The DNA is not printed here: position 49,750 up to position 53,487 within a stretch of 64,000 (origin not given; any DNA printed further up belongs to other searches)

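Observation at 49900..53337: All three beta-oxidation activities (hydratase, 3-hydroxyacyl-CoA dehydrogenase, thiolase) fused in one 1145-aa polypeptide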

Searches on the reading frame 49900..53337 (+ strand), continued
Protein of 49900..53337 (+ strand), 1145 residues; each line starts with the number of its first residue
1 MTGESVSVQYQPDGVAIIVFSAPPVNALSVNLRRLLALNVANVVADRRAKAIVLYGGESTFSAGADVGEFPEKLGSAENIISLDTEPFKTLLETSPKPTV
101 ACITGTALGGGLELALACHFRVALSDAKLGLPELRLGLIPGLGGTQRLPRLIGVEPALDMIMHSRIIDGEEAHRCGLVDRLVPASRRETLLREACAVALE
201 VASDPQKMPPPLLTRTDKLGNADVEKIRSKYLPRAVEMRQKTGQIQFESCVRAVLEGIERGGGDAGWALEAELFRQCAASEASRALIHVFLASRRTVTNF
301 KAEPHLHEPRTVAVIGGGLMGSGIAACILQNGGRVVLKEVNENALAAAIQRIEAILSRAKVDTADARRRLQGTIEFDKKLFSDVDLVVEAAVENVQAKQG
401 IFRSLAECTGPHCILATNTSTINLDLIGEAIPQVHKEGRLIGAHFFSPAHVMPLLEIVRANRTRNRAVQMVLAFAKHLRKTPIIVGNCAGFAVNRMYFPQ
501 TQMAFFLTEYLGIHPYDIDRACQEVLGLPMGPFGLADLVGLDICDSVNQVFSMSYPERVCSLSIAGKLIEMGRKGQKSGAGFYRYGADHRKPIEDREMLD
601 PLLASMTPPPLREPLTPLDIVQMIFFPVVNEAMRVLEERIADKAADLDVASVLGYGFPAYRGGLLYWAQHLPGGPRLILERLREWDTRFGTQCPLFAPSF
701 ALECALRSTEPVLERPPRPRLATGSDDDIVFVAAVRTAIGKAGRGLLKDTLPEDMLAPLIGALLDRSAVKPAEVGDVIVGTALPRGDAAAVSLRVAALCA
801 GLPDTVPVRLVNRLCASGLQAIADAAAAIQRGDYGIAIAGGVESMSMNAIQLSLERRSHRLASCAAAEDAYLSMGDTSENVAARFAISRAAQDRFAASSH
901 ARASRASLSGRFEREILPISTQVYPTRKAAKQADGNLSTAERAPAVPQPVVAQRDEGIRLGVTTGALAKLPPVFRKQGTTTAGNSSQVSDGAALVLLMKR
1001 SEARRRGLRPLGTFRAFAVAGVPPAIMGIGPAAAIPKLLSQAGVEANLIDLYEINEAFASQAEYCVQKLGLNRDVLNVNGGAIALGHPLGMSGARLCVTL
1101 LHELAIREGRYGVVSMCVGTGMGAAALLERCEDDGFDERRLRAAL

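Call 19: find_homologous_proteins(query=A1, max_evalue=1e-50)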
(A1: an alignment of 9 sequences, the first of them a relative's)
Query A1 (9 sequences) (1152 aa, profile of the alignment): 7979 proteins with E <= 1e-50 among 8000 candidates; the best 120 are listed.
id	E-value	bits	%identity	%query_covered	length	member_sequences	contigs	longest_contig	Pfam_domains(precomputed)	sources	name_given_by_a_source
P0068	0.0e+0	1948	43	95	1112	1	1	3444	PF02803.25,PF00378.26,PF00108.30,PF00725.28,PF16113.11,PF02737.25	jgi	-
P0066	0.0e+0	1943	42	95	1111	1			PF02803.25,PF00378.26,PF00108.30,PF00725.28,PF16113.11,PF02737.25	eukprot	eukprot:c10013_g1_i1.p1 GENE.c10013_g1_i1~~c10013_g1_i1.p1 ORF type:complete len:1126 (-),score=348.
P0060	0.0e+0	1901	41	61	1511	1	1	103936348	PF00378.26,PF01343.24,PF00725.28,PF16113.11,PF02737.25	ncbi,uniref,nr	ncbi:unnamed protein product [Sphenostylis stenocarpa]|uniref:Enoyl-CoA hydratase n=2 Tax=Magnoliops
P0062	0.0e+0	1817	40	63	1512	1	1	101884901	PF00378.26,PF00725.28,PF16113.11,PF02737.25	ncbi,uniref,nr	ncbi:hypothetical protein NE237_024969 [Protea cynaroides]|uniref:3-hydroxyacyl-CoA dehydrogenase n=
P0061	0.0e+0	1809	40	61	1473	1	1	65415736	PF00378.26,PF00725.28,PF16113.11,PF02737.25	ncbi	ncbi:hypothetical protein V2J09_002984 [Rumex salicifolius]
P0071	0.0e+0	1781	41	95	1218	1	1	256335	PF02803.25,PF00378.26,PF00108.30,PF00725.28,PF16113.11,PF02737.25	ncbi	ncbi:3-hydroxybutyryl-CoA epimerase [Balamuthia mandrillaris]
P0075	0.0e+0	1778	100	100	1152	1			PF02803.25,PF00378.26,PF00108.30,PF00725.28,PF16113.11,PF02737.25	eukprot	eukprot:ANDGO_06968.mRNA.1 Glyoxysomal fatty acid beta-oxidation multifunctional protein MFP-a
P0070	0.0e+0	1759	46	88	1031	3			PF02803.25,PF00378.26,PF00108.30,PF00725.28,PF16113.11,PF02737.25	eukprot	eukprot:GEZU01026545.1.p1 GENE.GEZU01026545.1~~GEZU01026545.1.p1 ORF type:complete len:1032 (+),scor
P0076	0.0e+0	1749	76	100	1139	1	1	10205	PF02803.25,PF00378.26,PF00108.30,PF00725.28,PF16113.11,PF02737.25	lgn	-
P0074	0.0e+0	1700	41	95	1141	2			PF02803.25,PF00378.26,PF00108.30,PF00725.28,PF16113.11,PF02737.25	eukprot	eukprot:tig00000692_g3274.t2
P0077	0.0e+0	1662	45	87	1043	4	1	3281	PF00378.26,PF00108.30,PF00725.28,PF16113.11,PF02737.25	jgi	-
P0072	0.0e+0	1611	39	61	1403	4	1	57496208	PF00378.26,PF07992.21,PF00725.28,PF03807.24,PF16113.11,PF02737.25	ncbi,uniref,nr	ncbi:unnamed protein product [Linum tenue]|uniref:3-hydroxyacyl-CoA dehydrogenase n=1 Tax=Linum tenu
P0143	0.0e+0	1459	39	94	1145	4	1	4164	PF02803.25,PF00378.26,PF00108.30,PF00725.28,PF16113.11,PF02737.25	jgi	-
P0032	0.0e+0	1346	41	95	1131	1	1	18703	PF02803.25,PF00378.26,PF00108.30,PF00725.28,PF16113.11,PF02737.25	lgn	-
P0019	0.0e+0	1341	41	95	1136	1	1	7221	PF02803.25,PF00378.26,PF00108.30,PF00725.28,PF16113.11,PF02737.25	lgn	-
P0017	0.0e+0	1338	42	95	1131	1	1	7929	PF02803.25,PF00109.33,PF00378.26,PF00108.30,PF00725.28,PF16113.11,PF02737.25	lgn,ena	-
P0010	0.0e+0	1321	41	95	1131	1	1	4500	PF02803.25,PF00378.26,PF00108.30,PF00725.28,PF16113.11,PF02737.25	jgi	jgi:enoyl-CoA hydratase/3-hydroxyacyl-CoA dehydrogenase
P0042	0.0e+0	1319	40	95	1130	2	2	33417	PF02803.25,PF00378.26,PF00108.30,PF00725.28,PF16113.11,PF02737.25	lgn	-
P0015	0.0e+0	1315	40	95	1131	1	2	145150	PF02803.25,PF00378.26,PF00108.30,PF00725.28,PF16113.11,PF02737.25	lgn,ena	-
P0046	0.0e+0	1305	41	95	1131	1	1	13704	PF02803.25,PF00378.26,PF00108.30,PF00725.28,PF16113.11,PF02737.25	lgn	-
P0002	0.0e+0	1286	41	95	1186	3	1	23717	PF02803.25,PF00378.26,PF00108.30,PF00725.28,PF16113.11,PF02737.25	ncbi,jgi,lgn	jgi:enoyl-CoA hydratase/3-hydroxyacyl-CoA dehydrogenase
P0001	0.0e+0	1262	41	95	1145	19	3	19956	PF02803.25,PF00378.26,PF00108.30,PF00725.28,PF16113.11,PF02737.25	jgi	jgi:enoyl-CoA hydratase/3-hydroxyacyl-CoA dehydrogenase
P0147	1.8e-295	1001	41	61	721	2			PF00378.26,PF00725.28,PF16113.11,PF02737.25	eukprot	eukprot:TRINITY_DN17368_c0_g1_i1.p1 TRINITY_DN17368_c0_g1~~TRINITY_DN17368_c0_g1_i1.p1 ORF type:comp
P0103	2.3e-295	1001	42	61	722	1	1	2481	PF00378.26,PF00725.28,PF16113.11,PF02737.25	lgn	-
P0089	2.6e-295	1001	42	61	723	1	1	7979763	PF00378.26,PF00725.28,PF16113.11,PF02737.25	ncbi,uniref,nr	ncbi:glyoxysomal fatty acid beta-oxidation multifunctional protein MFP-a-like [Ananas comosus]|unire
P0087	3.1e-295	1001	42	61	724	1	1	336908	PF00378.26,PF00725.28,PF16113.11,PF02737.25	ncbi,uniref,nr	ncbi:Glyoxysomal fatty acid beta-oxidation multifunctional protein MFP-a [Ananas comosus]|uniref:Gly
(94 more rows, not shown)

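Call 27: find_encoding_contigs(protein=P0004, flank=4000, max_places=2)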
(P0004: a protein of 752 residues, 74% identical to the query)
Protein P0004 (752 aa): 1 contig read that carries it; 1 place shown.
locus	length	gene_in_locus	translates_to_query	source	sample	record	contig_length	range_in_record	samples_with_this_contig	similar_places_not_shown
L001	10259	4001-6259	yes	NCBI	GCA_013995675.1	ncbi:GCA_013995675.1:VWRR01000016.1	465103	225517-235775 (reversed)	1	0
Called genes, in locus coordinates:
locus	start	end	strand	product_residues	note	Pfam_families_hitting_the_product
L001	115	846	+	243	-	PF09755:DUF2046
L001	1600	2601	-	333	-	PF09753:Use1 (weak)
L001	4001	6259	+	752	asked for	PF00378:ECH_1, PF16113:ECH_2, PF02737:3HCDH_N, PF00725:3HCDH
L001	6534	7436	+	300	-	PF00108:Thiolase_N, PF02803:Thiolase_C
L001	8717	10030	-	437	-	PF00999:Na_H_Exchanger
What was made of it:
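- One relative, Cyanidiococcus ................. GCA_013995675.1, is annotated as two genes: a 752-aa MFP and a 300-aa thiolase fragment (call 27).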

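Call 40: find_encoding_contigs(protein=window:49900-53337:+, flank=1500, max_places=6)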
Protein window:49900-53337:+ (1145 aa): no gene with exactly this product is on record in the collection.
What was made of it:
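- Tried and rejected: Exact look-up of the window protein in the contig index found nothing (call 40).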

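Call 41: find_encoding_contigs(protein=P0001, flank=1500, max_places=4)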
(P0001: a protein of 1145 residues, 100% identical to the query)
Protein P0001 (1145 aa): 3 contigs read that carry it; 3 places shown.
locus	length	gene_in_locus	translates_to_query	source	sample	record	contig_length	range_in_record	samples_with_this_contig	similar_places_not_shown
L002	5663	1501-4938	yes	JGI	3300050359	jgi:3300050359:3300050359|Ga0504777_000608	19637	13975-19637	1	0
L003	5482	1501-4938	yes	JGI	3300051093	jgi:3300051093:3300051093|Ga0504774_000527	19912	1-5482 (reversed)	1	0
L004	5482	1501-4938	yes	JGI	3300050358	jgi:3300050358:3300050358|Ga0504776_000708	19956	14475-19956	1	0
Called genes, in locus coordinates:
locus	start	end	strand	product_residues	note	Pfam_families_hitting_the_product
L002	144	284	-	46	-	-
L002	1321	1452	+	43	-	-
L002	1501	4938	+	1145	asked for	PF00378:ECH_1, PF16113:ECH_2, PF02737:3HCDH_N, PF00725:3HCDH, PF00108:Thiolase_N, PF02803:Thiolase_C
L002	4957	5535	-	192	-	-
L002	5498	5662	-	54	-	?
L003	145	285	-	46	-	-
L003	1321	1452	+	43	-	-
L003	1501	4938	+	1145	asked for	PF00378:ECH_1, PF16113:ECH_2, PF02737:3HCDH_N, PF00725:3HCDH, PF00108:Thiolase_N, PF02803:Thiolase_C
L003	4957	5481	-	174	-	?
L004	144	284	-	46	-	-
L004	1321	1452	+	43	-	-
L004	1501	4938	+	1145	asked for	PF00378:ECH_1, PF16113:ECH_2, PF02737:3HCDH_N, PF00725:3HCDH, PF00108:Thiolase_N, PF02803:Thiolase_C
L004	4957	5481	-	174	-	?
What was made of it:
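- Tried and rejected: The 3-residue variant P0001 was used instead (call 41).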

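Call 42: find_encoding_contigs(protein=P0002, flank=3000, max_places=2)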
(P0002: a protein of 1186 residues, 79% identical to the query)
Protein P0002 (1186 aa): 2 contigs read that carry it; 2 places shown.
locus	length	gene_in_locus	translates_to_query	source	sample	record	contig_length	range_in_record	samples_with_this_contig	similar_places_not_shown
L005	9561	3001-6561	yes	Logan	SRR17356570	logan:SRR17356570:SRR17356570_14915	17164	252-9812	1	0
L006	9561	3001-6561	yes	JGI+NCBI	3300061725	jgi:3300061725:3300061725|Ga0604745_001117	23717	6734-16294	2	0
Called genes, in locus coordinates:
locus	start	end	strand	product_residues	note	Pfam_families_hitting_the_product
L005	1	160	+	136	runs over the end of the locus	?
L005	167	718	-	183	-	-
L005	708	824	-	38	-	-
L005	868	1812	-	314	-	PF09753:Use1 (weak)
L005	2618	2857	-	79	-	-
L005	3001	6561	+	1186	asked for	PF00378:ECH_1, PF16113:ECH_2, PF02737:3HCDH_N, PF00725:3HCDH, PF00108:Thiolase_N, PF02803:Thiolase_C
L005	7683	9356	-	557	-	PF00999:Na_H_Exchanger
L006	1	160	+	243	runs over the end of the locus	PF09755:DUF2046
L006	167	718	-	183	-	-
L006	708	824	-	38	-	-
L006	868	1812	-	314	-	PF09753:Use1 (weak)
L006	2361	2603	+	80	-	-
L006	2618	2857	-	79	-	-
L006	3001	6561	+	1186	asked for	PF00378:ECH_1, PF16113:ECH_2, PF02737:3HCDH_N, PF00725:3HCDH, PF00108:Thiolase_N, PF02803:Thiolase_C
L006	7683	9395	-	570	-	PF00999:Na_H_Exchanger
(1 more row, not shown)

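Call 43: find_encoding_contigs(protein=P0003, flank=3000, max_places=2)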
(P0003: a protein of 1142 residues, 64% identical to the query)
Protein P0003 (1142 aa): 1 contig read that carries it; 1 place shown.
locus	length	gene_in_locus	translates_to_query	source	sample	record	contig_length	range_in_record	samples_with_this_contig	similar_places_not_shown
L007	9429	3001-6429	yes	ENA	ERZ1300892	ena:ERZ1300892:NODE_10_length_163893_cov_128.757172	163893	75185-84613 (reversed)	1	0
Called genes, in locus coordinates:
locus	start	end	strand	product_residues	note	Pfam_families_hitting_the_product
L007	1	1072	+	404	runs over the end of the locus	-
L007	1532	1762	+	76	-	PF13833:EF-hand_8 (faint), PF13202:EF-hand_5, PF13499:EF-hand_7, PF00036:EF-hand_1, PF13405:EF-hand_6, PF14658:EF-hand_9 (weak)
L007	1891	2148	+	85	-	PF20742:DUF5580_M (weak), PF21008:AIF-1 (weak), PF13499:EF-hand_7, PF00036:EF-hand_1, PF13202:EF-hand_5, PF13405:EF-hand_6, PF13833:EF-hand_8, PF00036:EF-hand_1, +3 more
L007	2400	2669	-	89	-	-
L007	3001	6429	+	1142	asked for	PF00378:ECH_1, PF16113:ECH_2, PF02737:3HCDH_N, PF00725:3HCDH, PF00108:Thiolase_N, PF02803:Thiolase_C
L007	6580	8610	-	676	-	PF00999:Na_H_Exchanger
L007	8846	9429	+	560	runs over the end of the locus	PF00067:p450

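Call 47: search_protein_representatives(protein=window:49900-53334:+)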
Query: 1145 residues. Proteins with E-value up to 0.001 (for the whole library): 111063; up to 1e-10: 49458; up to 1e-30: 6299. The best 150 are listed.
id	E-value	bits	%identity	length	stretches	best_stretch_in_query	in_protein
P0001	0.0e+00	2529.1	100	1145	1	1-1145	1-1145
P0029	0.0e+00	1015.9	50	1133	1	7-1130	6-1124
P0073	6.3e-247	838.9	53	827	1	320-1131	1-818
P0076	1.8e-222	758.0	44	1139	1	7-1130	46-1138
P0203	4.1e-169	581.3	55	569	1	553-1131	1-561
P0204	2.0e-166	572.4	48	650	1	465-1127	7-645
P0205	7.4e-143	494.4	43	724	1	6-699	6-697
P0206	7.6e-143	494.3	44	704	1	26-706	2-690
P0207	5.3e-142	491.5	42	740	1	8-705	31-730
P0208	3.2e-138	479.0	43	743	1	15-705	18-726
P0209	1.7e-136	473.3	44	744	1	9-672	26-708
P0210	1.6e-132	460.1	41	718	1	13-710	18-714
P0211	3.1e-130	452.6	41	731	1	12-700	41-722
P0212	9.4e-127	441.0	48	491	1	619-1129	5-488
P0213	2.6e-124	433.0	38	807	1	9-705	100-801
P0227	6.4e-110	385.3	36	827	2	730-1133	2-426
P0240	2.2e-105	370.3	52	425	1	726-1130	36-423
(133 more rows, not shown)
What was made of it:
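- Such a protein would be expected to score about 550 bits and rank near the top (call 47).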
